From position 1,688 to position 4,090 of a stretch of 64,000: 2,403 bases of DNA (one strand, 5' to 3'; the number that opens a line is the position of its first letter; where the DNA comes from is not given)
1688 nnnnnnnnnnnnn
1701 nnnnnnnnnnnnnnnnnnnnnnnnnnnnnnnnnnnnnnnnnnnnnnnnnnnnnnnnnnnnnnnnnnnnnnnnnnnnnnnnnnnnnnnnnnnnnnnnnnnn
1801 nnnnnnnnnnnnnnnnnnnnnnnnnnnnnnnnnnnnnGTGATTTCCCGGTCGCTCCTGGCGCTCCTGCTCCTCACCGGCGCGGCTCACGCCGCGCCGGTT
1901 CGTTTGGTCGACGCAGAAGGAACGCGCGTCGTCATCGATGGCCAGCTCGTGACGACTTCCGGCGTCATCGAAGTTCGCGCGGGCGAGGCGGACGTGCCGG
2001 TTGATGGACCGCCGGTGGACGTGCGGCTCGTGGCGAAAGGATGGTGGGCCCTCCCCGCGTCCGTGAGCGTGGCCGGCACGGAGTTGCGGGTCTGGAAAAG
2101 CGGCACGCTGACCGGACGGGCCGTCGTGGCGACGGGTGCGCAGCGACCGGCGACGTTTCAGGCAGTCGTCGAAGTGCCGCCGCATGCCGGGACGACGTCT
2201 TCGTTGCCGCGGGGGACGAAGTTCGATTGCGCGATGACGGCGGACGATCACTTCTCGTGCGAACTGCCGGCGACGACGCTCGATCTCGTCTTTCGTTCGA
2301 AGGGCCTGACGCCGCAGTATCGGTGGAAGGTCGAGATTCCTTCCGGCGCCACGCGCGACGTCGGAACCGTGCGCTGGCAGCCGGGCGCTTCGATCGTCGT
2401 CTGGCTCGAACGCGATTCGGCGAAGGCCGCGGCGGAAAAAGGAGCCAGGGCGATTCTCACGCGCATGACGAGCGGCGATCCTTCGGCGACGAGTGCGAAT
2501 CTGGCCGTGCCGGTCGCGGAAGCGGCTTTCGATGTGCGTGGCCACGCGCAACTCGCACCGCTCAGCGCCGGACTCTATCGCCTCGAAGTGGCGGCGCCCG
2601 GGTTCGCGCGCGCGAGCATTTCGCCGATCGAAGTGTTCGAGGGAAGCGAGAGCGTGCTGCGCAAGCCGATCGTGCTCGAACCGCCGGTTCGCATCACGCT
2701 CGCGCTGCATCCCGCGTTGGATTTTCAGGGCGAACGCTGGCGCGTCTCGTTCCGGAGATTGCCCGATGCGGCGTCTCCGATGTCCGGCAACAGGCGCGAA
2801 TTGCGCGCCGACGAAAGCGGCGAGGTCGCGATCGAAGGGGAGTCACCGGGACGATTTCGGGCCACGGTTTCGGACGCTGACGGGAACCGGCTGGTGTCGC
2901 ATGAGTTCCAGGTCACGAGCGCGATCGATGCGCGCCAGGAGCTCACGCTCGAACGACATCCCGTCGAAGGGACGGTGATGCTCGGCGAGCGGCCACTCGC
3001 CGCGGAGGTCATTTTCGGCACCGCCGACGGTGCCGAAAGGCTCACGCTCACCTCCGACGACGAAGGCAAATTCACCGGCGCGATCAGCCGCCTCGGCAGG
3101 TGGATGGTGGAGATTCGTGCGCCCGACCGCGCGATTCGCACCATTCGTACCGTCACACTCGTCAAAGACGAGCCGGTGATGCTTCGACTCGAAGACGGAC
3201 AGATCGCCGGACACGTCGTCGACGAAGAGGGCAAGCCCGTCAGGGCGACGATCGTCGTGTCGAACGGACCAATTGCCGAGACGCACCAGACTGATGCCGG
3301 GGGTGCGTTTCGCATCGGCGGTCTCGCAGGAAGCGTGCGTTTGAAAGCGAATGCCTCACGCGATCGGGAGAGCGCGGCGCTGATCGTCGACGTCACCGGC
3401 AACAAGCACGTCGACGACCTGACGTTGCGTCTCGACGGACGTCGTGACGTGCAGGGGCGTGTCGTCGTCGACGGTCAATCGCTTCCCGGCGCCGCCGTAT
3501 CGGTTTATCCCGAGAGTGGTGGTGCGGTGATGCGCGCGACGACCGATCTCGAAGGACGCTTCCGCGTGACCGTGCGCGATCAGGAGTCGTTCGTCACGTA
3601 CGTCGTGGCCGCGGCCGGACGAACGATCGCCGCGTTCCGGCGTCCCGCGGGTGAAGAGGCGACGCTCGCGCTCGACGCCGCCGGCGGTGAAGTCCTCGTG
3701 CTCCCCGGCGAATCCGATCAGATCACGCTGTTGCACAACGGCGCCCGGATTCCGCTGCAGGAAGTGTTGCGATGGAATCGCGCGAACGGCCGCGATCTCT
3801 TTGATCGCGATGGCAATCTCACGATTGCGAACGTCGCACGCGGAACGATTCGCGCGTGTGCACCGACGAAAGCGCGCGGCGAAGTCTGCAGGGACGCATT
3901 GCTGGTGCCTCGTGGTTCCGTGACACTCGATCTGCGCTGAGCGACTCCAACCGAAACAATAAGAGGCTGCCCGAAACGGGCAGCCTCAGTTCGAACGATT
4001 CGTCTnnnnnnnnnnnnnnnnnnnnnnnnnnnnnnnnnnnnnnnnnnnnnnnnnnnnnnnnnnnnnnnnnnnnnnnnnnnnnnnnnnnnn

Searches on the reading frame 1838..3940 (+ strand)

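Call 8: search_protein_families(library=pfam, proteins=[window:1838-3940:+], max_evalue=0.01)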
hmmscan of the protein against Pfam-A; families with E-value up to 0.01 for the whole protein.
window:1838-3940:+ (700 aa): 6 families
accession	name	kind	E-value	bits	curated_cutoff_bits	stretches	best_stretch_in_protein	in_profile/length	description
PF13620.12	CarboxypepD_reg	-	3.4e-27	95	32.3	2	455-522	1-74/82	Carboxypeptidase regulatory-like domain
PF02369.22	Big_1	-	4.9e-07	30.2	34.9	1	544-596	28-84/93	Bacterial Ig-like domain (group 1)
PF10670.15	DUF4198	-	8.4e-07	29.8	34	0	375-427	148-206/209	Domain of unknown function (DUF4198)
PF13715.12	CarbopepD_reg_2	-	1.5e-05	25.4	32.2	0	538-581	1-43/88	CarboxypepD_reg-like domain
PF11974.14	bMG3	-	0.00026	21.4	34.9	1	538-596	17-79/103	Bacterial alpha-2-macroglobulin MG3 domain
PF17210.9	SdrD_B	-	0.0055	17.3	29.7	0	547-599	22-74/112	SdrD B-like domain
